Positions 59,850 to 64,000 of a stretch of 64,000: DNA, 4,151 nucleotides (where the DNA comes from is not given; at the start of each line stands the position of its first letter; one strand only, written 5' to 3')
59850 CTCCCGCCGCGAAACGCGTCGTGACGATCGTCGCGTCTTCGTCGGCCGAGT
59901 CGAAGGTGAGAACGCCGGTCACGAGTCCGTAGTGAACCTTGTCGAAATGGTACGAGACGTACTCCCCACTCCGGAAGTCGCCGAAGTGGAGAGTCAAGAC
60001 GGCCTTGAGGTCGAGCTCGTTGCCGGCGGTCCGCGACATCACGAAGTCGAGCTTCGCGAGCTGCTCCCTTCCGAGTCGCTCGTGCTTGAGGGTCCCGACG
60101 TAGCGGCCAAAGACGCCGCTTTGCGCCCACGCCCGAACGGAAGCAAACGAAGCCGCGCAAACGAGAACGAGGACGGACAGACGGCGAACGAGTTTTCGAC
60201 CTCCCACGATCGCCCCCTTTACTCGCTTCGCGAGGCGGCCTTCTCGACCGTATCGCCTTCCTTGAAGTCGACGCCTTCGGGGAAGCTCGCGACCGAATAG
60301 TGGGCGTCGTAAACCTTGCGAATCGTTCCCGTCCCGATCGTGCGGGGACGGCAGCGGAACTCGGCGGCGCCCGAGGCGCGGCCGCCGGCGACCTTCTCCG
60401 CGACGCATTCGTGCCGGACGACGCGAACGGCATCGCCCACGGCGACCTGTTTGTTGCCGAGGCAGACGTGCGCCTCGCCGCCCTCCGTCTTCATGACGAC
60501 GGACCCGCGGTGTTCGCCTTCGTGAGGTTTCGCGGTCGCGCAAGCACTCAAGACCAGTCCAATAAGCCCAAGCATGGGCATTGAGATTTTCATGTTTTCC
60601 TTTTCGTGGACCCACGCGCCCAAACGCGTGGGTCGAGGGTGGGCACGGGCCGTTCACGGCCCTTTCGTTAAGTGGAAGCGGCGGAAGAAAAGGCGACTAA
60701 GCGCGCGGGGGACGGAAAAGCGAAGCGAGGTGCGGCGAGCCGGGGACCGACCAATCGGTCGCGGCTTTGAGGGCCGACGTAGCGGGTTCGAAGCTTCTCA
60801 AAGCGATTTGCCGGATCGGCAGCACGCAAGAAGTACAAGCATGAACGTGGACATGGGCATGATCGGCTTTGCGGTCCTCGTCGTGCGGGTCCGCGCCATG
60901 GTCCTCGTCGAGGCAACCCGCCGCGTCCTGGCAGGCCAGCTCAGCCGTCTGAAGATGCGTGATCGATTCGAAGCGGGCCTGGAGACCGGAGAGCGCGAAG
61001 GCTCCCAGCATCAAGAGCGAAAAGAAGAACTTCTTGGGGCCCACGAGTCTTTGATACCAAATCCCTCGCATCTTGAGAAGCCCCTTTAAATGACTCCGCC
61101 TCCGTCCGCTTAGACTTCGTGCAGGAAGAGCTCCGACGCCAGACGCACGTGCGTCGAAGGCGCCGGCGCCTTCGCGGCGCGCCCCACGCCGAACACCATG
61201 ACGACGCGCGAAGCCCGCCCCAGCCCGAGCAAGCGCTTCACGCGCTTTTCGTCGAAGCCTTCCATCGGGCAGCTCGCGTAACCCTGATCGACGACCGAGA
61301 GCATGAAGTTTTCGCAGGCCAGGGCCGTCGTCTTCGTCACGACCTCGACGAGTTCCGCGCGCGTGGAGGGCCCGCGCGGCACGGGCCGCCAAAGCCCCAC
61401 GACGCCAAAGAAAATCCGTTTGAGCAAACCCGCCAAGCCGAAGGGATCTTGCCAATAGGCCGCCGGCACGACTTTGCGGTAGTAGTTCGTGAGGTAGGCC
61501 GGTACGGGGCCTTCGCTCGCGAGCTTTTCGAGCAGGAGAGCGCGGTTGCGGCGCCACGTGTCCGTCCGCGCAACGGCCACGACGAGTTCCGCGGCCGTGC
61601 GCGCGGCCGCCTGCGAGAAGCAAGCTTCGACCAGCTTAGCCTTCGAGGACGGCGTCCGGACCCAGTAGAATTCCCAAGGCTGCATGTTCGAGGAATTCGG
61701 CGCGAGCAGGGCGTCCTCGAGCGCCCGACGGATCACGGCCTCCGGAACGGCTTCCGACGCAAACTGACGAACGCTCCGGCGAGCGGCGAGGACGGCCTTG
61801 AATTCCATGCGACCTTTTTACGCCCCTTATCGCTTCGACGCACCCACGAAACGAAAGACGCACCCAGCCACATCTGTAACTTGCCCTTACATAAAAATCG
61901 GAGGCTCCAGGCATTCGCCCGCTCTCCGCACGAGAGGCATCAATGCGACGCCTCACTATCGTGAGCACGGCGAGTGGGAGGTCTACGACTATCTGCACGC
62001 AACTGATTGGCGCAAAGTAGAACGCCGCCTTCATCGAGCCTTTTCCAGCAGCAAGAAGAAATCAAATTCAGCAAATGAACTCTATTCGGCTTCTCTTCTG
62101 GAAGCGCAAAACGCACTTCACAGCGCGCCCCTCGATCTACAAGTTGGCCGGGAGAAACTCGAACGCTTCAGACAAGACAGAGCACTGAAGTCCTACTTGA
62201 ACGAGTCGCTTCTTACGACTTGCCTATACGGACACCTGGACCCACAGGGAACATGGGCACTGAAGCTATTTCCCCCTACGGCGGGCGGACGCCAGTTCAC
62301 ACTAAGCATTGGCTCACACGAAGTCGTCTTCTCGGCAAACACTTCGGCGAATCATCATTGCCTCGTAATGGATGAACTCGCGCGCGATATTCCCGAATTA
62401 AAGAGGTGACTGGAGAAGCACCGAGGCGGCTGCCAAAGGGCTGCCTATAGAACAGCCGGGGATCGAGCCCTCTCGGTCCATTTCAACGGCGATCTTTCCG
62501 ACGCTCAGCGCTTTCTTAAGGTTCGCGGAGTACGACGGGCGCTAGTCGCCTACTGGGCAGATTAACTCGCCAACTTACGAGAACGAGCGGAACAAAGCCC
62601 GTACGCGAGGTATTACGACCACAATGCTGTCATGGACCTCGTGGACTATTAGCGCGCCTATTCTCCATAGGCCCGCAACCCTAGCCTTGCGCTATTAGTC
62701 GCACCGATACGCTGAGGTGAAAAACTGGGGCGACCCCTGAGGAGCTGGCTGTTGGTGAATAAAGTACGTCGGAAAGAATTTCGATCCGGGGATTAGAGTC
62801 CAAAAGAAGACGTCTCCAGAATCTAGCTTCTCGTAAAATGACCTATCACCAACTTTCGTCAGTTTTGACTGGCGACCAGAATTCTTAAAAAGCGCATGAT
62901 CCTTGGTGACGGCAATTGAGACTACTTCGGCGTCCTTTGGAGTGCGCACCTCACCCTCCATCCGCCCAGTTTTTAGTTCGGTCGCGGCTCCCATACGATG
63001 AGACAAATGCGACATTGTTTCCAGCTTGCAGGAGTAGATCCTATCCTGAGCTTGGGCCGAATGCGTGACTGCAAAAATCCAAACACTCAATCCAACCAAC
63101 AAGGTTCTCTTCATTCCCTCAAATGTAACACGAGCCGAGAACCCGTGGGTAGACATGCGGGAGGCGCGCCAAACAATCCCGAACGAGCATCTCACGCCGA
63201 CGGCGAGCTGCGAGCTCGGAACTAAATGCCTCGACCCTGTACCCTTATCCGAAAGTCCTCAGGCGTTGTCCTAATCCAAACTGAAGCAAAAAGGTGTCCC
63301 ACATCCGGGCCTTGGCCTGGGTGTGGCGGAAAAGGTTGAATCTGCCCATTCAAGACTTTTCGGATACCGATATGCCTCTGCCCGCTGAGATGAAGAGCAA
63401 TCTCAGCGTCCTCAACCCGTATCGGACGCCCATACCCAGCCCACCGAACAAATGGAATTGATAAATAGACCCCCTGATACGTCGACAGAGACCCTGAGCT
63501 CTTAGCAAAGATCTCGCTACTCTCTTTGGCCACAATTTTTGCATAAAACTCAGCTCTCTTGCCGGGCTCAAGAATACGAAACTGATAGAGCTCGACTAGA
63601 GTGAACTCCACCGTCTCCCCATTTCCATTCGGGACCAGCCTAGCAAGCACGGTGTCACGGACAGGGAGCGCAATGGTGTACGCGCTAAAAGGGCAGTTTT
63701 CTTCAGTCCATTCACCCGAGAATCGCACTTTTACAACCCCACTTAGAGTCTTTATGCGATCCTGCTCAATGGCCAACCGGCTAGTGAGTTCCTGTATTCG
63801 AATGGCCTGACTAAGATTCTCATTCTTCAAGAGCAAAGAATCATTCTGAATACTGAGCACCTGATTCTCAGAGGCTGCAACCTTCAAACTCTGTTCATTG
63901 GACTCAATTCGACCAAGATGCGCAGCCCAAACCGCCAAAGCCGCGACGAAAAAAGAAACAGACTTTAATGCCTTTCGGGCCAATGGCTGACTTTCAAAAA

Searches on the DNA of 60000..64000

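Call 86: search_rna_families(source=window, start=60000, end=64000, threshold=gathering)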
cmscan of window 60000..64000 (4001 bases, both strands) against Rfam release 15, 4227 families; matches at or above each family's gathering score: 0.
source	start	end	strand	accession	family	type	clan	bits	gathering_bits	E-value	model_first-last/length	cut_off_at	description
